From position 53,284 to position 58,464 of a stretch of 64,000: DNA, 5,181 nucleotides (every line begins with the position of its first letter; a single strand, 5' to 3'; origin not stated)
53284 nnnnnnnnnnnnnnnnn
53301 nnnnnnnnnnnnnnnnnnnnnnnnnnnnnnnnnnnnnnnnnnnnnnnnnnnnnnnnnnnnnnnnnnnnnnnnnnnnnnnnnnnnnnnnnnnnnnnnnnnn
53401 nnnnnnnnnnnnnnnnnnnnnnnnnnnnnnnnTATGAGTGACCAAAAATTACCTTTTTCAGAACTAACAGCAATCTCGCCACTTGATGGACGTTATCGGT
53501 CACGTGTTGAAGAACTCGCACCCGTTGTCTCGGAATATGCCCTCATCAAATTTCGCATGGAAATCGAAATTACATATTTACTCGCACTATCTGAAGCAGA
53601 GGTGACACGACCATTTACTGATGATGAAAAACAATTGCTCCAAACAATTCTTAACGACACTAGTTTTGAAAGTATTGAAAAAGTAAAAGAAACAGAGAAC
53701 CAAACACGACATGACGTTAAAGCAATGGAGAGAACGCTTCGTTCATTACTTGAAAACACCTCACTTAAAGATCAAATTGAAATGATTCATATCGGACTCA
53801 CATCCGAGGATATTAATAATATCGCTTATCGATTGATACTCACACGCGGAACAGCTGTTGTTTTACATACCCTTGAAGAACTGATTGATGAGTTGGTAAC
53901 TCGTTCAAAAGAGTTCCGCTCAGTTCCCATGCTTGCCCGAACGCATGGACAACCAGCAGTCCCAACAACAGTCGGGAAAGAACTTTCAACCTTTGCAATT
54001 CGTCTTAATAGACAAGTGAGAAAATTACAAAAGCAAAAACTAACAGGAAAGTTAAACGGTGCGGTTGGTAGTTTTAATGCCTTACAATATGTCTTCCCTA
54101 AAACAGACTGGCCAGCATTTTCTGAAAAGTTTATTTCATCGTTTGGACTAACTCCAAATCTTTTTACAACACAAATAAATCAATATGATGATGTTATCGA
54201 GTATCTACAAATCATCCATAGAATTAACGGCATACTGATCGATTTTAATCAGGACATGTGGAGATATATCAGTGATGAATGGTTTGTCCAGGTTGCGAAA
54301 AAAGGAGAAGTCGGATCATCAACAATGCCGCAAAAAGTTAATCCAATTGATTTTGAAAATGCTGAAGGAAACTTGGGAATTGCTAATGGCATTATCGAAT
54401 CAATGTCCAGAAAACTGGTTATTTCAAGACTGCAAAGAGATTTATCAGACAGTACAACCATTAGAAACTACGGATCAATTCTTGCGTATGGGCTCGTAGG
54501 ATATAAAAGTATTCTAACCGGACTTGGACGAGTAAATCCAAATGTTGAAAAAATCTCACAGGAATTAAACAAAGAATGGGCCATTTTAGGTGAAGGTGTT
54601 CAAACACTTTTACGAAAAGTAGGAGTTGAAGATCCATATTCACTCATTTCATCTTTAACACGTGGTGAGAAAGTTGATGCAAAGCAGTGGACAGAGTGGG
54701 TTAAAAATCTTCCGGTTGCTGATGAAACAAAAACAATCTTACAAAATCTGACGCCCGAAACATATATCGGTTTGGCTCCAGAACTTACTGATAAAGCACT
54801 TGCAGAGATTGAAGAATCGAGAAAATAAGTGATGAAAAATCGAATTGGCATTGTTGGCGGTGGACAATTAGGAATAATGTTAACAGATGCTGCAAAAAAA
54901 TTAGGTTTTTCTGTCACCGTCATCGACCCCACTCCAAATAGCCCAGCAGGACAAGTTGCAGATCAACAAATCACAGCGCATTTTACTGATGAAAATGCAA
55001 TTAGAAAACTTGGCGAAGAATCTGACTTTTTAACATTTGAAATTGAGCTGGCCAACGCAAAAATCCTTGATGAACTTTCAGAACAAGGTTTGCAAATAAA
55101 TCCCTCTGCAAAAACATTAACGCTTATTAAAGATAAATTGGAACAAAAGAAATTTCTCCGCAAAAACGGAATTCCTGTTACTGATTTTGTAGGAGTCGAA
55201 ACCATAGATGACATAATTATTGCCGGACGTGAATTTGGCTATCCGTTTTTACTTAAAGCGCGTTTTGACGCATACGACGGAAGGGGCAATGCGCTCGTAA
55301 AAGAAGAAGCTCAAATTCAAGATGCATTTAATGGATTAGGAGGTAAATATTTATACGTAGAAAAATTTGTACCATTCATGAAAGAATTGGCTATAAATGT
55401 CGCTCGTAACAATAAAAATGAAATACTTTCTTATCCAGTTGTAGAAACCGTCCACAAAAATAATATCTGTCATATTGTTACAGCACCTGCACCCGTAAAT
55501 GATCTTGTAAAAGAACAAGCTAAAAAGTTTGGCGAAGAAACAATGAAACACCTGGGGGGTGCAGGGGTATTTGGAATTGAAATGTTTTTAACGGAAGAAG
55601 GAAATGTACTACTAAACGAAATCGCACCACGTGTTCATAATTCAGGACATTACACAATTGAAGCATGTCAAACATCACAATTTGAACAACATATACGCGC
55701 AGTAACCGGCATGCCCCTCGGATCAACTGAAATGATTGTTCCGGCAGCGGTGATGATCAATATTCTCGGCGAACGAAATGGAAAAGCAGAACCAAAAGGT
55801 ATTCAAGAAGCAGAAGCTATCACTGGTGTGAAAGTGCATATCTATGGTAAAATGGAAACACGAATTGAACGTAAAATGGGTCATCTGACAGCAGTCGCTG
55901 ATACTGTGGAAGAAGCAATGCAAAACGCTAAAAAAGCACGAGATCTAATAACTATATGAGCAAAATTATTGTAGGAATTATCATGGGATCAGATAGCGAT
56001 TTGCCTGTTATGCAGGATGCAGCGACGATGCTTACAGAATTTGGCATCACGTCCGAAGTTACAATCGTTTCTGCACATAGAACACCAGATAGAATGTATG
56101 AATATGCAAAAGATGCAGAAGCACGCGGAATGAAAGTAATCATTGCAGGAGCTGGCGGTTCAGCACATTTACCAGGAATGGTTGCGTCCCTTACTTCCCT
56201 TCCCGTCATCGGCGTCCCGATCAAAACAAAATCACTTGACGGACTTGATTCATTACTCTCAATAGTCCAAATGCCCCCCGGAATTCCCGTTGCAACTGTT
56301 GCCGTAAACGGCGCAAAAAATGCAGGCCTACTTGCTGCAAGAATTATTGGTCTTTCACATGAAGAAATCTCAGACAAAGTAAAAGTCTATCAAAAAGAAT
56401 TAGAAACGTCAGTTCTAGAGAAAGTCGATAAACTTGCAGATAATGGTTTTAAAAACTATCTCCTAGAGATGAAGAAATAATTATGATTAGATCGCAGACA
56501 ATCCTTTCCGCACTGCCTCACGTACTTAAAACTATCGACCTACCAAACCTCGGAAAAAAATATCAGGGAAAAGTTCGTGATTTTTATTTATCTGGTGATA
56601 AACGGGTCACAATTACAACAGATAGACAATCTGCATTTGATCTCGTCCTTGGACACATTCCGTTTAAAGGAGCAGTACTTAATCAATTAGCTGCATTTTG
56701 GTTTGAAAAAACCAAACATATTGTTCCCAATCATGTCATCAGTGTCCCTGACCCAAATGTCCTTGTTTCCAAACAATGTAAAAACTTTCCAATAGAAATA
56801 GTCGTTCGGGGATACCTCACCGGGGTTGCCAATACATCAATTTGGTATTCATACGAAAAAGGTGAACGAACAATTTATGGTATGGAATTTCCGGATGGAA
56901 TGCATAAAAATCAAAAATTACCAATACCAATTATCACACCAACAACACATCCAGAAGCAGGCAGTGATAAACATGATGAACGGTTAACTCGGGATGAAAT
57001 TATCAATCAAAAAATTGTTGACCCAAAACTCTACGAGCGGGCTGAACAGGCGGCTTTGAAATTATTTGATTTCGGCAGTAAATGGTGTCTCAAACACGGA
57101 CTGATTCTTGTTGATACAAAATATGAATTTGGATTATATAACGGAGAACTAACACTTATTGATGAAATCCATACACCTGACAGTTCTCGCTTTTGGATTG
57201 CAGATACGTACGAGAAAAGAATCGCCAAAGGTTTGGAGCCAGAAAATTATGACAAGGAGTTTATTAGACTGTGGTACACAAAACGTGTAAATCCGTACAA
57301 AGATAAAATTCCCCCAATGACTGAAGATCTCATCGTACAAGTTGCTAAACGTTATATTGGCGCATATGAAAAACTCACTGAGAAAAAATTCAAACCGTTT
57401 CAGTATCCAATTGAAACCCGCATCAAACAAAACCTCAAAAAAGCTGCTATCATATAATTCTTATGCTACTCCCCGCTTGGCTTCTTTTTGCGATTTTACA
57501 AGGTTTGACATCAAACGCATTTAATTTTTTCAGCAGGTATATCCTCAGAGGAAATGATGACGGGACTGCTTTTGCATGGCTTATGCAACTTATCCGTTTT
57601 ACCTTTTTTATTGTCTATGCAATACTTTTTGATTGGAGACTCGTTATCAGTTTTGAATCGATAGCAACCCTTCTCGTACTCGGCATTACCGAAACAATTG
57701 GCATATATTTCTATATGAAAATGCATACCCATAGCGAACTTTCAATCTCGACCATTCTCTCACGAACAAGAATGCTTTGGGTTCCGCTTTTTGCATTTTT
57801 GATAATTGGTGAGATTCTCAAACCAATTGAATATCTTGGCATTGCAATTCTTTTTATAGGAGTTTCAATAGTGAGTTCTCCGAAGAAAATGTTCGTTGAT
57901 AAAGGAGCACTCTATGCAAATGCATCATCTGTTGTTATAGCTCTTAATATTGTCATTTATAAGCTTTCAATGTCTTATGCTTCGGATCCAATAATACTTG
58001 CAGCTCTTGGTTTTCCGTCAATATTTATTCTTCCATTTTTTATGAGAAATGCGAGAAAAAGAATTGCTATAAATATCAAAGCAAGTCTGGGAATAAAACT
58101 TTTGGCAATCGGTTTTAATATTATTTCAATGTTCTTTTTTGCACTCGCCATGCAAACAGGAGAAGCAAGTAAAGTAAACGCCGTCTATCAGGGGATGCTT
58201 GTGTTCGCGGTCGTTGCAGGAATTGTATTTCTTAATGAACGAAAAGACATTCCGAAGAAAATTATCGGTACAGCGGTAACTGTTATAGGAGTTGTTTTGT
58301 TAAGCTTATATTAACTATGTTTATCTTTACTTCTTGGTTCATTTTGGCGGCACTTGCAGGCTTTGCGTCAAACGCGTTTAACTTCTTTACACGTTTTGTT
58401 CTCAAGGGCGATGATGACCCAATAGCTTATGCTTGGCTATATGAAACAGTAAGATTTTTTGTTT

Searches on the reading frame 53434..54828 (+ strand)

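Call 54: search_protein_families(library=pfam, proteins=[window:53434-54828:+], max_evalue=0.0001)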
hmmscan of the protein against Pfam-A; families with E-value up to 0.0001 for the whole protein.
window:53434-54828:+ (464 aa): 2 families
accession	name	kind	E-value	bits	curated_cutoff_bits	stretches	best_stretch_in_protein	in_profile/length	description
PF00206.25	Lyase_1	-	3.6e-47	161.7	27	1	19-313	1-306/312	Lyase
PF08328.16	ASL_C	-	1.1e-37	129.1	35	1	331-445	1-115/115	Adenylosuccinate lyase C-terminal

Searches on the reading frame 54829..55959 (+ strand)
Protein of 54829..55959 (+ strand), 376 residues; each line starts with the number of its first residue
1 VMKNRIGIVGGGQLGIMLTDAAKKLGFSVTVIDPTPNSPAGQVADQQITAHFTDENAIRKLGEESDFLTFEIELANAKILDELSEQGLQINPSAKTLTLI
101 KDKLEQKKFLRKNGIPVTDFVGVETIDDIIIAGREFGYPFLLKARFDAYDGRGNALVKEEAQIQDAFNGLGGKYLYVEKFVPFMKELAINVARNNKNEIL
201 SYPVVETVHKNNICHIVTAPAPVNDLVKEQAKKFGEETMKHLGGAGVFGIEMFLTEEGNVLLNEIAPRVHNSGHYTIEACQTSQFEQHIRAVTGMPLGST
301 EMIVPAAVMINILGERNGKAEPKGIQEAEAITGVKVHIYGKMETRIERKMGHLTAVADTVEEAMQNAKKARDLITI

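Call 54: search_protein_families(library=pfam, proteins=[window:54829-55959:+], max_evalue=0.0001)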
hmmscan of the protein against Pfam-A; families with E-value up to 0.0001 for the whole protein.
window:54829-55959:+ (376 aa): 6 families
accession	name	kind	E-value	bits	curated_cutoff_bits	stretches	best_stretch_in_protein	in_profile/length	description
PF02222.28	ATP-grasp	-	2e-60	203.9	27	1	109-285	2-179/179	ATP-grasp domain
PF22660.2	RS_preATP-grasp-like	-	1.3e-25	90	27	1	5-100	3-97/98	Ribonucleotide synthetase preATP-grasp domain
PF17769.7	PurK_C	-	7.3e-19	67.7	22.6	1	307-365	1-55/56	Phosphoribosylaminoimidazole carboxylase C-terminal domain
PF02786.22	CPSase_L_D2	-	6.6e-10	39.3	19.8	1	102-291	1-202/211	Carbamoyl-phosphate synthase L chain, ATP binding domain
PF21244.3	PurT_C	-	1.4e-06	28.1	26.7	1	323-372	18-66/68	PurT, C-terminal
PF07478.18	Dala_Dala_lig_C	-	1.2e-05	25.4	24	1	110-266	2-173/204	D-ala D-ala ligase C-terminus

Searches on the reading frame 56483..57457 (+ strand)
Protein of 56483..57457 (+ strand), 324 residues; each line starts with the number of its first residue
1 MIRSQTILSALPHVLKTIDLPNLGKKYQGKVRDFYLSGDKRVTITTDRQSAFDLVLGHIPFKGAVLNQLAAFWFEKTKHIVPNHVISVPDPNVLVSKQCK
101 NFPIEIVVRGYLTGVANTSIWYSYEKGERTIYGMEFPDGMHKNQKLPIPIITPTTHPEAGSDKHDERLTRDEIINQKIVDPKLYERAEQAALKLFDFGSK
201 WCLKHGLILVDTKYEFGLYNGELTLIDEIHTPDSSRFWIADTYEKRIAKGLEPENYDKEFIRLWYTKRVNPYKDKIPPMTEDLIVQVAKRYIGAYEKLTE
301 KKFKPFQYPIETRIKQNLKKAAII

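Call 54: search_protein_families(library=pfam, proteins=[window:56483-57457:+], max_evalue=0.0001)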
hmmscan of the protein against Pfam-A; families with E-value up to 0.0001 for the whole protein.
window:56483-57457:+ (324 aa): 1 family
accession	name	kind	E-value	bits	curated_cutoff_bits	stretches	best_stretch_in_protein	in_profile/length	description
PF01259.24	SAICAR_synt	-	1.4e-63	215.3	20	1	26-277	2-231/233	SAICAR synthetase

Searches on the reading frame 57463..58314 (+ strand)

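Call 54: search_protein_families(library=pfam, proteins=[window:57463-58314:+], max_evalue=0.0001)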
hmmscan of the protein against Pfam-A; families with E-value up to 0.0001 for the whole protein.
window:57463-58314:+ (283 aa): 1 family
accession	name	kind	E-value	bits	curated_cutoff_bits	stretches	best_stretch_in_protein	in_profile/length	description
PF00892.27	EamA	-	2.1e-18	67.3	28.2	2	6-138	3-134/135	EamA-like transporter family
